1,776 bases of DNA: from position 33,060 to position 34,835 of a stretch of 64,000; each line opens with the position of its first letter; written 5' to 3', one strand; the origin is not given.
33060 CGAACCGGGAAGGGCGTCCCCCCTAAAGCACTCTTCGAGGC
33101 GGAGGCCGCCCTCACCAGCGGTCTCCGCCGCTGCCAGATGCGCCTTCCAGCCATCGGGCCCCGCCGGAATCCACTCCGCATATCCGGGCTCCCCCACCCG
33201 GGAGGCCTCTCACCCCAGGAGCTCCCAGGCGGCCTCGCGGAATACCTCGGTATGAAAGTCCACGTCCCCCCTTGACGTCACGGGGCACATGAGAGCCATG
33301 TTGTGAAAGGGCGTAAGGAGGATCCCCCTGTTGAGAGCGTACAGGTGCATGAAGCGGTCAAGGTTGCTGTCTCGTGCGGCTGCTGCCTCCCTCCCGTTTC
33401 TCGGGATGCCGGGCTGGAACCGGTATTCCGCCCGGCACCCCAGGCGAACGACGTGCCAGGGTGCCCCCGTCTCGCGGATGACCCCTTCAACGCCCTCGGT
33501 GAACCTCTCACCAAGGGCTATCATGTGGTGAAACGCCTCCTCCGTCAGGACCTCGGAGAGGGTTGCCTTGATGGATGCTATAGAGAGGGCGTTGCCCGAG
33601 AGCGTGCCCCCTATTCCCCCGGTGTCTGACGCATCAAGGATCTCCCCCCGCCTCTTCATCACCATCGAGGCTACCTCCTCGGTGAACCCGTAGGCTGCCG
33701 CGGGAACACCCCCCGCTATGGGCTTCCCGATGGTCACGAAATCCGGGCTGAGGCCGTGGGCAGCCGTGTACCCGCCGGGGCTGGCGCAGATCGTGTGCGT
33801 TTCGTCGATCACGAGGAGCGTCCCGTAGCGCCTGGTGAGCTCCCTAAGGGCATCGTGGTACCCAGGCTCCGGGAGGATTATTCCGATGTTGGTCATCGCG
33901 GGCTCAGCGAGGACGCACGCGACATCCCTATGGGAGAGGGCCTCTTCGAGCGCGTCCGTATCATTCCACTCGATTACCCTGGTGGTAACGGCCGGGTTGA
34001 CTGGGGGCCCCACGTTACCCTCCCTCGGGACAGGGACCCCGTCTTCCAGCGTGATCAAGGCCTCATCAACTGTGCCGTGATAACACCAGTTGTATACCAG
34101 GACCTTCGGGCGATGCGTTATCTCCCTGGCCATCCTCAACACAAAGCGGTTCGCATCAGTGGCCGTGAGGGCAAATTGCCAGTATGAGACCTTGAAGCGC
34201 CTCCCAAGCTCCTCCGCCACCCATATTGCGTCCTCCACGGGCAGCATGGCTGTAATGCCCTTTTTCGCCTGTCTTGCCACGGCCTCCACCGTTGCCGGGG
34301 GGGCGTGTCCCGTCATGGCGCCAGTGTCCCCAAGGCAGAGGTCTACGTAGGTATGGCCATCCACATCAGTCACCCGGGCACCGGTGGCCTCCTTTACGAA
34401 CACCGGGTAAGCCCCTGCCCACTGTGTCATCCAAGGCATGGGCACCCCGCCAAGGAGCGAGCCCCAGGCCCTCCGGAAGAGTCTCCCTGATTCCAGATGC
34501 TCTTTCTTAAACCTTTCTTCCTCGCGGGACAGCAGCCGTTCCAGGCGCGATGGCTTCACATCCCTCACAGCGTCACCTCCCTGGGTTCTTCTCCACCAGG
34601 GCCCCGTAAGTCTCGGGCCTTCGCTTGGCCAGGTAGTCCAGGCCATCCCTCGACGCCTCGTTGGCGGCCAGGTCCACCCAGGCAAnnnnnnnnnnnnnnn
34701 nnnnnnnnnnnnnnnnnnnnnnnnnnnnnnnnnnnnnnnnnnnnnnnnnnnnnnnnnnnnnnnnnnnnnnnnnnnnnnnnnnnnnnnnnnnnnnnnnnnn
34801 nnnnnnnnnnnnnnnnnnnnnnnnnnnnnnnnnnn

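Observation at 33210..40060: Seven-gene amide/ureido-amine catabolic operon with two CN-hydrolases and a hidden micro-ORF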

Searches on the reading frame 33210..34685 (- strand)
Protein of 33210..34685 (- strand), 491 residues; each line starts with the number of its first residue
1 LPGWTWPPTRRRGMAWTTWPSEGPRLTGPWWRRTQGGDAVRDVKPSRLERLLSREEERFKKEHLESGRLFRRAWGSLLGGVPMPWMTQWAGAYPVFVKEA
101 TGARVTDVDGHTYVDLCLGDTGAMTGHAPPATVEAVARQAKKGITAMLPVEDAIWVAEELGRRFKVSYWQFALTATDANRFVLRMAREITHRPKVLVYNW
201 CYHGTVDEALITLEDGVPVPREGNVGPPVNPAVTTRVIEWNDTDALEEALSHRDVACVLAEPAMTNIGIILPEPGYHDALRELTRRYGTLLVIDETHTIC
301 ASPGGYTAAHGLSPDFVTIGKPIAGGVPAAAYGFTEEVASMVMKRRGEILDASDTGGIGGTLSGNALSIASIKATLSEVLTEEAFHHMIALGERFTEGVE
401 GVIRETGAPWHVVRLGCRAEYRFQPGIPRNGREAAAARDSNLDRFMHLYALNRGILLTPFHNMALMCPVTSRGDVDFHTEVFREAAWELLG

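Call 5: search_protein_families(library=pfam, proteins=[window:33210-34685:-], max_evalue=0.01)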
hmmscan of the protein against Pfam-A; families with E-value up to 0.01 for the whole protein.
window:33210-34685:- (491 aa): 1 family
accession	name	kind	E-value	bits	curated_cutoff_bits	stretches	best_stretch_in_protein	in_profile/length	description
PF00202.27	Aminotran_3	-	7.2e-41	140.6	30.5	1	89-401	5-328/403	Aminotransferase class-III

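Call 6: search_protein_families(library=ncbifam, proteins=[window:33210-34685:-], max_evalue=0.01)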
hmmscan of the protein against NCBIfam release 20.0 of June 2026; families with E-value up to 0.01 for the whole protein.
window:33210-34685:- (491 aa): 68 families (the best 25 are shown)
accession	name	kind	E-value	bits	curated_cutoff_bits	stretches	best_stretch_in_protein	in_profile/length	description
NF005453.0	PRK07046.1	subfamily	2.3e-197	656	425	1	42-489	6-451/453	transaminase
TIGR00713.1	hemL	equivalog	1.7e-66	224.6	527.3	1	67-461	3-394/423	glutamate-1-semialdehyde 2,1-aminomutase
NF000818.0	PRK00062.1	subfamily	3.3e-65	220.5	398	1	65-483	5-421/429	glutamate-1-semialdehyde 2,1-aminomutase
NF009055.0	PRK12389.1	equivalog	2.1e-51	174.9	637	1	63-467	3-405/431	glutamate-1-semialdehyde 2,1-aminomutase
NF001864.0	PRK00615.1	equivalog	1e-44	152.8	706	1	68-480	9-420/433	glutamate-1-semialdehyde aminotransferase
NF041362.1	GntE_guanitoxin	equivalog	2.9e-42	144.7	525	1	65-457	7-403/426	guanitoxin biosynthesis PLP-dependent transaminase GntE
NF002874.0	PRK03244.1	equivalog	1.8e-37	129.1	457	1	91-402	23-322/399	acetylornithine transaminase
TIGR00707.1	argD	subfamily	8.8e-33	113.6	410.05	1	89-405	5-312/381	acetylornithine/succinylornithine family transaminase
NF004426.0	PRK05769.1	equivalog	3.2e-30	105.3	552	2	232-401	199-357/441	acetyl ornithine aminotransferase family protein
NF006228.0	PRK08360.1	equivalog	2.4e-29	102.3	608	2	93-209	23-144/443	aspartate aminotransferase family protein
NF005993.0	PRK08117.1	subfamily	2.9e-29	102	574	2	245-399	198-343/433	aspartate aminotransferase family protein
NF004714.0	PRK06058.1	subfamily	3.3e-29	101.8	639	1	91-384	40-344/447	4-aminobutyrate--2-oxoglutarate transaminase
TIGR00700.1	GABAtrnsam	equivalog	3.9e-28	98.2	506.65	2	251-386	194-320/420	4-aminobutyrate--2-oxoglutarate transaminase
NF006368.0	PRK08593.1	equivalog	4.9e-28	97.9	570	2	93-205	26-144/448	aspartate aminotransferase family protein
NF002797.0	PRK02936.1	equivalog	1.1e-26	93.5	496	1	92-398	10-302/385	acetylornithine transaminase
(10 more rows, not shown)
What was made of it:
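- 33210..34568 (-): Class-III (HemL-like, PRK07046) PLP transaminase, about 450 aa. The HemL equivalog scores 225 against a cut-off of 527 (call 6).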

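Call 9: search_solved_structures(query=window:33210-34565:-, max_evalue=1e-20)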
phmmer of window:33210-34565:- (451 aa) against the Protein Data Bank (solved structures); distinct sequences matched with E-value up to 1e-20: 42.
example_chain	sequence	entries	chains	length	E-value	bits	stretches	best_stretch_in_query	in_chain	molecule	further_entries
5ykr_A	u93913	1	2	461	7.1e-146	490.2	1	6-450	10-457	Probable aminotransferase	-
5ykt_A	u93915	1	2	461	5.8e-145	487.1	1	6-450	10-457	Probable aminotransferase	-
2e7u_A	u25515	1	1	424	2.3e-47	165.4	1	29-445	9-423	Glutamate-1-semialdehyde 2,1-aminomutase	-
6k8h_A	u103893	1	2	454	2.7e-47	165.2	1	26-429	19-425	Aminotransferase class-III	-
3k28_A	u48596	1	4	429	3.6e-46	161.5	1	29-437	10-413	Glutamate-1-semialdehyde 2,1-aminomutase 2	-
3bs8_A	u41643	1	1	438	1.1e-44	156.6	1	23-436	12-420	Glutamate-1-semialdehyde 2,1-aminomutase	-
2cfb_A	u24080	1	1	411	2.2e-42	149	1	39-421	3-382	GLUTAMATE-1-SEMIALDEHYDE 2,1-AMINOMUTASE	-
6w80_A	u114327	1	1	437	9.4e-42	146.9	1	22-420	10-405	Glutamate-1-semialdehyde 2,1-aminomutase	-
5i92_A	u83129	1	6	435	3.1e-41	145.2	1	25-423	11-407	Glutamate-1-semialdehyde 2,1-aminomutase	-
2gsa_A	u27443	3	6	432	5.9e-41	144.3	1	24-422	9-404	GLUTAMATE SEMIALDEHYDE AMINOTRANSFERASE | PROTEIN (GLUTAMATE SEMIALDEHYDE AMINOTRANSFERASE)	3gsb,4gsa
2hoy_A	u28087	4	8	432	8.2e-41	143.8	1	24-422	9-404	Glutamate-1-semialdehyde 2,1-aminomutase (GSAM) apo-form | Glutamate-1-semialdehyde 2,1-aminomutase (GSAM) pmp-form | Glutamate-1-semialdehyde 2,1-aminomutase (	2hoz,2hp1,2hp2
3fqa_A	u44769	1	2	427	9.2e-41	143.7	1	24-422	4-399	Glutamate-1-semialdehyde 2,1-aminomutase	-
3fq7_A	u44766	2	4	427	9.6e-41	143.6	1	24-422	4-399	Glutamate-1-semialdehyde 2,1-aminomutase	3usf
3fq8_A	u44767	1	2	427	1.3e-40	143.2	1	24-422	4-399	Glutamate-1-semialdehyde 2,1-aminomutase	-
5hdm_A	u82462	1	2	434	4.6e-39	138.1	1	25-405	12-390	Glutamate-1-semialdehyde 2,1-aminomutase 1, chloroplastic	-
2yku_A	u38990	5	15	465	3.7e-35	125.2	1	28-434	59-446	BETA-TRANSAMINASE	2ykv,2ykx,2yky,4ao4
4ao9_A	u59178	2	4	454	2.2e-29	106.2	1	50-438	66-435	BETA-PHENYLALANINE AMINOTRANSFERASE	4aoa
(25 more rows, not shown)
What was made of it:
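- The transaminase is related to beta-transaminases 2yku and 4ao9, at 106-125 bits (call 9).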

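Call 32: search_solved_structures(query=window:33210-34565:-, max_evalue=1e-100, show_alignments=1)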
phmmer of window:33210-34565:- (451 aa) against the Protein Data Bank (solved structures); distinct sequences matched with E-value up to 1e-100: 2.
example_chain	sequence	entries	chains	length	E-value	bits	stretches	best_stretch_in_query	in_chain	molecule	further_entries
5ykr_A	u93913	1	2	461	7.1e-146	490.2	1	6-450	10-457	Probable aminotransferase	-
5ykt_A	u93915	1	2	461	5.8e-145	487.1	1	6-450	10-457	Probable aminotransferase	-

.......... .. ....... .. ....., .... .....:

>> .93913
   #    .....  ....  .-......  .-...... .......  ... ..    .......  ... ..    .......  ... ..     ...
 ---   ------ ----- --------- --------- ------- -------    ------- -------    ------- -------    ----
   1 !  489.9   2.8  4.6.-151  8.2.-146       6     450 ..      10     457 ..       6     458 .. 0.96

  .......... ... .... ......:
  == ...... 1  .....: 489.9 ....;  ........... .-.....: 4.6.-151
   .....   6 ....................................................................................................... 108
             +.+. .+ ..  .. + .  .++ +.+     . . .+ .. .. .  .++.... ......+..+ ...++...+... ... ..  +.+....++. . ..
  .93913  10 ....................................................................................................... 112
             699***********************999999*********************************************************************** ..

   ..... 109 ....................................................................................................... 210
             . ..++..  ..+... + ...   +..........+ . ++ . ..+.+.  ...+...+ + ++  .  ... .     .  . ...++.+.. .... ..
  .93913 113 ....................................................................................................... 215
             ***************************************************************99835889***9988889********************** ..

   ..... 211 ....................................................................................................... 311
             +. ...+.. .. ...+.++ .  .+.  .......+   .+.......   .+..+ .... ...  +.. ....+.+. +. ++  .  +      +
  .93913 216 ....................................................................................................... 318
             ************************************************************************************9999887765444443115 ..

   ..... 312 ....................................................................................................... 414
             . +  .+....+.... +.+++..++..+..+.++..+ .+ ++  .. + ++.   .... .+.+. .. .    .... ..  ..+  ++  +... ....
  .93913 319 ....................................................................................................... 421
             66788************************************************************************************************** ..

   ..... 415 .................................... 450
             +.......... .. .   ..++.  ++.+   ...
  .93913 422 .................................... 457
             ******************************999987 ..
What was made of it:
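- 33210..34568 (-): A close match (490 bits, E = 7e-146) to PDB 5ykr, 'probable aminotransferase' (calls 9, 32).
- Closest known: HemL-like transaminases of unknown function. Same: 656 bits on PRK07046, a 490-bit match to 5ykr, and a PLP-lysine motif GKPIAGG (calls 6, 32).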

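Call 62: find_homologous_proteins(query=window:33210-34568:-, max_evalue=1e-50)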
Query window:33210-34568:- (452 aa): 8000 proteins with E <= 1e-50 among 8000 candidates; the best 120 are listed.
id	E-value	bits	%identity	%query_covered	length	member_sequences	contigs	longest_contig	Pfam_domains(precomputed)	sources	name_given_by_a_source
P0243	0.0e+0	1033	100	99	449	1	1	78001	PF00202.28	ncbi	ncbi:MAG: aspartate aminotransferase family protein [Bacillota bacterium]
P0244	1.6e-241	820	80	100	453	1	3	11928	PF00202.28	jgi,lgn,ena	-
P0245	1.6e-218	745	72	100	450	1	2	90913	PF00202.28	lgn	-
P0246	8.4e-209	713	69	100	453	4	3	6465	PF00202.28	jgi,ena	jgi:glutamate-1-semialdehyde 2,1-aminomutase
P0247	3.0e-208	711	69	98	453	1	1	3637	PF00202.28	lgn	-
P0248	8.7e-208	709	70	99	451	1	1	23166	PF00202.28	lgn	-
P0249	6.2e-207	706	70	96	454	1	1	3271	PF00202.28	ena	-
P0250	3.2e-206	704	67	100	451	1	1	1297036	PF00202.28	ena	-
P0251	7.7e-206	703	68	98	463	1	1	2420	PF00202.28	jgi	jgi:glutamate-1-semialdehyde 2,1-aminomutase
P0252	7.7e-206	703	70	100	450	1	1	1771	PF00202.28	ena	-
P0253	8.2e-206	703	68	100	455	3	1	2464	PF00202.28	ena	-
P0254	1.5e-205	702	68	98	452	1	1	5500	PF00202.28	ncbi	-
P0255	1.8e-205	702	70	99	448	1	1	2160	PF00202.28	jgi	-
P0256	1.9e-205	701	67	100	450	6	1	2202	PF00202.28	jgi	jgi:glutamate-1-semialdehyde 2,1-aminomutase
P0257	2.3e-205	701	69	99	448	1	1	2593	PF00202.28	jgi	-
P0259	3.0e-205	701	67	100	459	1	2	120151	PF00202.28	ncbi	ncbi:MAG: aspartate aminotransferase family protein [Candidatus Acidiferrales bacterium]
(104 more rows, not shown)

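Call 63: find_encoding_contigs(protein=P0244, flank=8000, max_places=2)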
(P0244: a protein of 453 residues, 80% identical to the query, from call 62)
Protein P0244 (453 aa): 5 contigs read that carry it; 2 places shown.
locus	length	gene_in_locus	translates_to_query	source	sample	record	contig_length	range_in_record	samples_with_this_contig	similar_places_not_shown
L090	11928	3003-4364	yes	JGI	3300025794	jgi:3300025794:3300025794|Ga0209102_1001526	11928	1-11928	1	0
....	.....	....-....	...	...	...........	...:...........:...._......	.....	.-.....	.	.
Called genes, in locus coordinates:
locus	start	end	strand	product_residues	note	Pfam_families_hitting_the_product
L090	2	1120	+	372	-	?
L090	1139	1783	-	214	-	PF06888:Put_Phosphatase (faint), PF12710:HAD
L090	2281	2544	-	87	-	-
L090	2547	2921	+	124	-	-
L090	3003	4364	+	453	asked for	PF00202:Aminotran_3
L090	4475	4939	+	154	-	-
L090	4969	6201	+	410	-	PF00464:SHMT, PF00155:Aminotran_1_2, PF01212:Beta_elim_lyase (weak)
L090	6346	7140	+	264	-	-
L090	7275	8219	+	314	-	PF13793:Pribosyltran_N, PF00156:Pribosyltran, PF14572:Pribosyl_synth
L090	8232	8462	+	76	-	-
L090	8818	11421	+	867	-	PF07517:SecA_DEAD, PF01043:SecA_PP_bind, PF21090:P-loop_SecA, PF07516:SecA_SW, PF02810:SEC-C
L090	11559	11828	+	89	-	PF09723:Zn_ribbon_8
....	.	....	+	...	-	?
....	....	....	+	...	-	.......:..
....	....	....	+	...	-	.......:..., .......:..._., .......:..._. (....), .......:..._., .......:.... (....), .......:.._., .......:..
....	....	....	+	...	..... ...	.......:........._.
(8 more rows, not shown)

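Call 64: find_encoding_contigs(protein=P0245, flank=8000, max_places=2)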
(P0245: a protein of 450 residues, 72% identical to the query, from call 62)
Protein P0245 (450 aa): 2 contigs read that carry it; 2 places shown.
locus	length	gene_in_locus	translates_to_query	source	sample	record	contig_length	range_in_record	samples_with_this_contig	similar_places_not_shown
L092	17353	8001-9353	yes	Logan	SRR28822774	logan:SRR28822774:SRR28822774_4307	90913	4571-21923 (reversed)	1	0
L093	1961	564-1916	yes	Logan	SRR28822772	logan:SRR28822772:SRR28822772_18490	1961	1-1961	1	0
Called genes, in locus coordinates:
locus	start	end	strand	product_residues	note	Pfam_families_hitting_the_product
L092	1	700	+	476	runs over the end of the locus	PF00474:SSF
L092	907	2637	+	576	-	PF01979:Amidohydro_1 (faint), PF07969:Amidohydro_3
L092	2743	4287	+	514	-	PF07969:Amidohydro_3, PF01979:Amidohydro_1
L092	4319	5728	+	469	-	PF03704:BTAD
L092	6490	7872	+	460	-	PF02310:B12-binding, PF04055:Radical_SAM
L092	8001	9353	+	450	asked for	PF00202:Aminotran_3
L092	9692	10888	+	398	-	PF11614:FixG_C (faint), PF10633:NPCBM_assoc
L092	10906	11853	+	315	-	PF00005:ABC_tran, PF13304:AAA_21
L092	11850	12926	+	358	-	PF12679:ABC2_membrane_2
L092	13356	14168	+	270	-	PF01946:Thi4, PF01266:DAO (faint), PF07992:Pyr_redox_2 (weak), PF12831:FAD_oxidored, PF13450:NAD_binding_8 (faint)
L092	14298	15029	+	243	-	PF02581:TMP-TENI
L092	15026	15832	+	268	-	PF01965:DJ-1_PfpI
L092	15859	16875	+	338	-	PF00005:ABC_tran, PF13304:AAA_21 (faint), PF13732:DrrA1-3_C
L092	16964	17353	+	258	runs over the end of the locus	PF01061:ABC2_membrane, PF12679:ABC2_membrane_2 (weak), PF12698:ABC2_membrane_3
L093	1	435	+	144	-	?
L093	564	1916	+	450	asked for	PF00202:Aminotran_3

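Call 65: find_encoding_contigs(protein=P0259, flank=8000, max_places=1)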
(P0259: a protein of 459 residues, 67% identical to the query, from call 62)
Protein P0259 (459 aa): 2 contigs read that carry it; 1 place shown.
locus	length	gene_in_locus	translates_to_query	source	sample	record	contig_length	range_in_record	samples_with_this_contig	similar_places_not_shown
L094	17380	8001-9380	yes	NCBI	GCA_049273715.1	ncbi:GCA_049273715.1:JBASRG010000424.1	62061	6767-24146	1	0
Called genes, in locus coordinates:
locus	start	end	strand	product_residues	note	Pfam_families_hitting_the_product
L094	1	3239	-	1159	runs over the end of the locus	PF13620:CarboxypepD_reg, PF25183:OMP_b-brl_4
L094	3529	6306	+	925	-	PF02739:5_3_exonuc_N, PF01367:5_3_exonuc, PF00476:DNA_pol_A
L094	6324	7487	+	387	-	PF03576:Peptidase_S58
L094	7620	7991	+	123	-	PF00581:Rhodanese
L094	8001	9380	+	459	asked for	PF00202:Aminotran_3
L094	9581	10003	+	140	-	-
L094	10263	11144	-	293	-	PF14534:DUF4440 (faint)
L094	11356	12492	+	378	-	PF01408:GFO_IDH_MocA, PF02894:GFO_IDH_MocA_C, PF22725:GFO_IDH_MocA_C3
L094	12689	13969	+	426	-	PF00083:Sugar_tr (weak), PF07690:MFS_1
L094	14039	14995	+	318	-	PF00753:Lactamase_B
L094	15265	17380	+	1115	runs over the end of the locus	PF13620:CarboxypepD_reg, PF25183:OMP_b-brl_4, PF00593:TonB_dep_Rec_b-barrel (weak)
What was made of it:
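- Close homologues of the transaminase (65-80%) occur in varied contexts (calls 63-65).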

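Call 86: search_protein_families(library=ncbifam, proteins=[L092:907-2637:+], max_evalue=1e-10)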
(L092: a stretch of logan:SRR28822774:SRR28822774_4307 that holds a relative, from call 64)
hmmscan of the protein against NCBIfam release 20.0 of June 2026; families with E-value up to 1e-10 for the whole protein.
L092:907-2637:+ (576 aa): 0 families
